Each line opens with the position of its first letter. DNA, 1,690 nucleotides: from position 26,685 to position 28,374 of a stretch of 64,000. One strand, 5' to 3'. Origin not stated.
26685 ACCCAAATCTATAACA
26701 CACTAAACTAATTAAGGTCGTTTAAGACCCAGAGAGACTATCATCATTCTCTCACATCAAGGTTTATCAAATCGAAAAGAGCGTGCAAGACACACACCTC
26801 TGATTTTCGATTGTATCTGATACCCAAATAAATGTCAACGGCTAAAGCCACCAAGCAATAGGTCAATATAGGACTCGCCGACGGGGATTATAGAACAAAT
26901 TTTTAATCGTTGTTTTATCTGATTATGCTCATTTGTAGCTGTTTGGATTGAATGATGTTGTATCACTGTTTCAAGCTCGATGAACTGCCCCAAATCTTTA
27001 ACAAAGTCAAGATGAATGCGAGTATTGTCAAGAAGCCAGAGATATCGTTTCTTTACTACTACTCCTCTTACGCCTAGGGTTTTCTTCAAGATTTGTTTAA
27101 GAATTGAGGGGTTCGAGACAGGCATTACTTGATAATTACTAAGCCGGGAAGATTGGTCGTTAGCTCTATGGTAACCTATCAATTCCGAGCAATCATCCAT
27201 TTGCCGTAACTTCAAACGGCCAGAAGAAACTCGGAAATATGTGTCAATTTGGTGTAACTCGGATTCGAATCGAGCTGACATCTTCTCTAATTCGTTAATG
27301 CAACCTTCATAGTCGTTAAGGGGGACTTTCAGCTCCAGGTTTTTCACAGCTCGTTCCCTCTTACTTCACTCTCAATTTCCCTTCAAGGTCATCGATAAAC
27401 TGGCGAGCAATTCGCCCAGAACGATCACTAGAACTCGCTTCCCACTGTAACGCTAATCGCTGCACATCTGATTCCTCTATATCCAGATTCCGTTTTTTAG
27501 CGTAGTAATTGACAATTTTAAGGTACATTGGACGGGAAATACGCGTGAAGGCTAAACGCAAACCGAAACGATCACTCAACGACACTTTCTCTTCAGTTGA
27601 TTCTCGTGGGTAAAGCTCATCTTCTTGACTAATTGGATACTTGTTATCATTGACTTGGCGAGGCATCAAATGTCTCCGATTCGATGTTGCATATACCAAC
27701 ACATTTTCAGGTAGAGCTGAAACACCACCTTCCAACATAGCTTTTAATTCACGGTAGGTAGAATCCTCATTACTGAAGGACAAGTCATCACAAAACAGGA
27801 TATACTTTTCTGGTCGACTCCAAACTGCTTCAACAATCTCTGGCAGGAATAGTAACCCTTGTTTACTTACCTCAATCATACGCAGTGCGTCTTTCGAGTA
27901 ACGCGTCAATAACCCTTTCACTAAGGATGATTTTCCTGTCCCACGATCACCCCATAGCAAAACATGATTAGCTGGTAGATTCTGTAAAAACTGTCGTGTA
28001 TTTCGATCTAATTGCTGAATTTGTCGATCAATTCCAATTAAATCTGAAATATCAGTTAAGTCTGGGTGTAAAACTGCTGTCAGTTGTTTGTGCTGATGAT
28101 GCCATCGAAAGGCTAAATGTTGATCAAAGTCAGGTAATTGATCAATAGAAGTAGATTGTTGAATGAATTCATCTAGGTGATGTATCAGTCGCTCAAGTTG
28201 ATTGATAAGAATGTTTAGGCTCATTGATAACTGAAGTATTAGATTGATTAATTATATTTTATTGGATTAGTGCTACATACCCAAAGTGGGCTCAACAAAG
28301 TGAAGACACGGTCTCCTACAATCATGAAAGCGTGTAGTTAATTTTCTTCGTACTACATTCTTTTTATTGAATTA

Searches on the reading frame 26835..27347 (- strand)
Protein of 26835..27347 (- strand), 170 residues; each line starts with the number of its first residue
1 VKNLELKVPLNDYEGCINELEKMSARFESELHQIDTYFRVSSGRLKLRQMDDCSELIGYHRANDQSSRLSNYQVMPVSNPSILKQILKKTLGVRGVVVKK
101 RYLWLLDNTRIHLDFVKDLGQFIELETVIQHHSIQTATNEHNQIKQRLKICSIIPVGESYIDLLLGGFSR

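Call 77: search_protein_families(library=pfam, proteins=[window:26835-27347:-], max_evalue=0.0001)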
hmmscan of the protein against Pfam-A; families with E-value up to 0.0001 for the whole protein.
window:26835-27347:- (170 aa): 1 family
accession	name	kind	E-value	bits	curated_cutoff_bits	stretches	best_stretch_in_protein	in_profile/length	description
PF01928.26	CYTH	-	2.2e-11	44.4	23.2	1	1-127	1-145/179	CYTH domain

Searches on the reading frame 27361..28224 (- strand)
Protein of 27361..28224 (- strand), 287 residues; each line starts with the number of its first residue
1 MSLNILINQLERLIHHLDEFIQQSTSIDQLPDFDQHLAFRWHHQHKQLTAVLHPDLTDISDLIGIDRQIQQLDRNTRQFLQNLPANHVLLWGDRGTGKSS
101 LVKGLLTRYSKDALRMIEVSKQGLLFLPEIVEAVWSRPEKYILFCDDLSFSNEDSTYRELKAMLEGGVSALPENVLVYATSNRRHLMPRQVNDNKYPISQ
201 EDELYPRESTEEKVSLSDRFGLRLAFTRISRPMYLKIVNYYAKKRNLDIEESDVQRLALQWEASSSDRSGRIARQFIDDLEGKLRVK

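Call 77: search_protein_families(library=pfam, proteins=[window:27361-28224:-], max_evalue=0.0001)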
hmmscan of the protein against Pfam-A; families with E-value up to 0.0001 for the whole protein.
window:27361-28224:- (287 aa): 3 families
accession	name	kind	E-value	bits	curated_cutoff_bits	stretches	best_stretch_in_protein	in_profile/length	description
PF05673.19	DUF815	-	4.9e-99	331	23.8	1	35-283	2-248/249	Protein of unknown function (DUF815)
PF13191.12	AAA_16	-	1.2e-06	29.6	32.6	1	63-113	3-52/167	AAA ATPase domain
PF20720.3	nSTAND3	-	6.6e-05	23.1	27.2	0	86-148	18-74/155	Novel STAND NTPase 3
